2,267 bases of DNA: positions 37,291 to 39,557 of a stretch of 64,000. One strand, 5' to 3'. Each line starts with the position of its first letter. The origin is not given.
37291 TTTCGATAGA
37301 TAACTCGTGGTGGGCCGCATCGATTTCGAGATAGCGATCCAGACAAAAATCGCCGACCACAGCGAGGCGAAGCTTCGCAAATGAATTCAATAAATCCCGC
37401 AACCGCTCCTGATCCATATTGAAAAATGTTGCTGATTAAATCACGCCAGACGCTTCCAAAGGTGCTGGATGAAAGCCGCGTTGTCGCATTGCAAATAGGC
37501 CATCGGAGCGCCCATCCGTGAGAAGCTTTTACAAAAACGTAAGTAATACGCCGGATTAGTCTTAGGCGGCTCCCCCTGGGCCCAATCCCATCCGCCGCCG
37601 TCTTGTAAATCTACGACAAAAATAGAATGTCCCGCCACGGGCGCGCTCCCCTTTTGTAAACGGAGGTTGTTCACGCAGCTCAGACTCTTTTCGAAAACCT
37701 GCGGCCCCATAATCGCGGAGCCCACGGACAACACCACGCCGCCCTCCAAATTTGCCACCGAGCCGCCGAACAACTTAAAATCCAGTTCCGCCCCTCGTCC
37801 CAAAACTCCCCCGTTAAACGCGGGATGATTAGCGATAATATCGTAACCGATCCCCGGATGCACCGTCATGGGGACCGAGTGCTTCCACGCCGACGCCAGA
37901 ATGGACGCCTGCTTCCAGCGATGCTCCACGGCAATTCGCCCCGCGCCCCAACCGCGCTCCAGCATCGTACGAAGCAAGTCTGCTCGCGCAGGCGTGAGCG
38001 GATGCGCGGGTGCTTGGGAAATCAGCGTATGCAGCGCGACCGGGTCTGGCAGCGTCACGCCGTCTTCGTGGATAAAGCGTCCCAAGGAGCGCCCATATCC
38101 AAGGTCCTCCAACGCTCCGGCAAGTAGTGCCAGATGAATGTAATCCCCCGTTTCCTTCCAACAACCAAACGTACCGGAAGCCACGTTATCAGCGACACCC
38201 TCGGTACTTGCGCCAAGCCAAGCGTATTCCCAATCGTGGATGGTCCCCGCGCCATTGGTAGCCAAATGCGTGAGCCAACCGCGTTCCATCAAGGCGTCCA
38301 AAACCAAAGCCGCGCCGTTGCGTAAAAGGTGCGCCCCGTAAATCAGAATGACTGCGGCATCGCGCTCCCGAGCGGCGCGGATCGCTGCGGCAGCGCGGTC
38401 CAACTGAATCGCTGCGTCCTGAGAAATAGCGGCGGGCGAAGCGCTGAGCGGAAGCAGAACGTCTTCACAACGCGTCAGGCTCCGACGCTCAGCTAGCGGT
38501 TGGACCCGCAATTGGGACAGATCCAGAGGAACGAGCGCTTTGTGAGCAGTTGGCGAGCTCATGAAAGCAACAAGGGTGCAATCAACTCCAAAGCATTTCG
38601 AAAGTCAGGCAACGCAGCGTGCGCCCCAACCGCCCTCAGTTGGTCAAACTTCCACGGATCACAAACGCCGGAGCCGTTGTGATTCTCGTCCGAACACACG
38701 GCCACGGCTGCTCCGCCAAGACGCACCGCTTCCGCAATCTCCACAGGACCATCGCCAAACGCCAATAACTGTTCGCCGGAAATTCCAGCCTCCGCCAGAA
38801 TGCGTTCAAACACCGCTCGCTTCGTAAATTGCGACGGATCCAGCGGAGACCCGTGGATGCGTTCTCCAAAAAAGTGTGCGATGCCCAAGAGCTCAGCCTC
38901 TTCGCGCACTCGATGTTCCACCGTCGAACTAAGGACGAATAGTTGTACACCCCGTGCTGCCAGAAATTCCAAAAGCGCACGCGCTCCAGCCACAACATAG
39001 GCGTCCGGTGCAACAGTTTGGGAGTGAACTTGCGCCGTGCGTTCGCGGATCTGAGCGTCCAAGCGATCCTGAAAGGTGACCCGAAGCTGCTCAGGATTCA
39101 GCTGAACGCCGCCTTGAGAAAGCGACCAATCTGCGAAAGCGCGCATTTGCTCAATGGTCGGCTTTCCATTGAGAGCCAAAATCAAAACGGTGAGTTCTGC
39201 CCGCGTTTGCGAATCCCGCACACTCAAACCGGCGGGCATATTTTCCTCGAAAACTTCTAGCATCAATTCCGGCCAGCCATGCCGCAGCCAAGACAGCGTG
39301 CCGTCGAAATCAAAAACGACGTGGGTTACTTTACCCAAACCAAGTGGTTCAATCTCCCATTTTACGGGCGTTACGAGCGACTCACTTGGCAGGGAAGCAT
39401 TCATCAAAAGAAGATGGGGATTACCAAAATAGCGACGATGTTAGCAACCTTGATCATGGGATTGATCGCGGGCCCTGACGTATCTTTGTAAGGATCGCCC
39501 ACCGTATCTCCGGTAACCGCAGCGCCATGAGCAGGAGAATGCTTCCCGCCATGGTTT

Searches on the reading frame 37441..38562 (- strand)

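Call 8: search_protein_families(library=pfam, proteins=[window:37441-38562:-])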
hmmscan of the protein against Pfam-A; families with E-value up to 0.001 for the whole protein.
window:37441-38562:- (373 aa): 1 family
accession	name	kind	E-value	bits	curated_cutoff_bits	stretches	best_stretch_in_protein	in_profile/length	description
PF21570.3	ArgZ-like_C_2nd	-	0.00051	20.2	27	1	58-123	4-68/213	Arginine dihydrolase ArgZ-like, C-terminal, Rossmann fold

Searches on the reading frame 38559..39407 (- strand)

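Call 8: search_protein_families(library=pfam, proteins=[window:38559-39407:-])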
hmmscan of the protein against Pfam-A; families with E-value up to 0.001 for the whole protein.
window:38559-39407:- (282 aa): 3 families
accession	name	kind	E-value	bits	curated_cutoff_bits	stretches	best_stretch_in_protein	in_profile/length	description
PF00702.32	Hydrolase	-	6.2e-15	56.5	26.4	1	29-229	3-189/191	haloacid dehalogenase-like hydrolase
PF13419.12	HAD_2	-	8.8e-11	42.7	23.8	1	30-237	1-178/178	Haloacid dehalogenase-like hydrolase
PF12710.13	HAD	-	4.4e-08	34.2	27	1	30-221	1-182/189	haloacid dehalogenase-like hydrolase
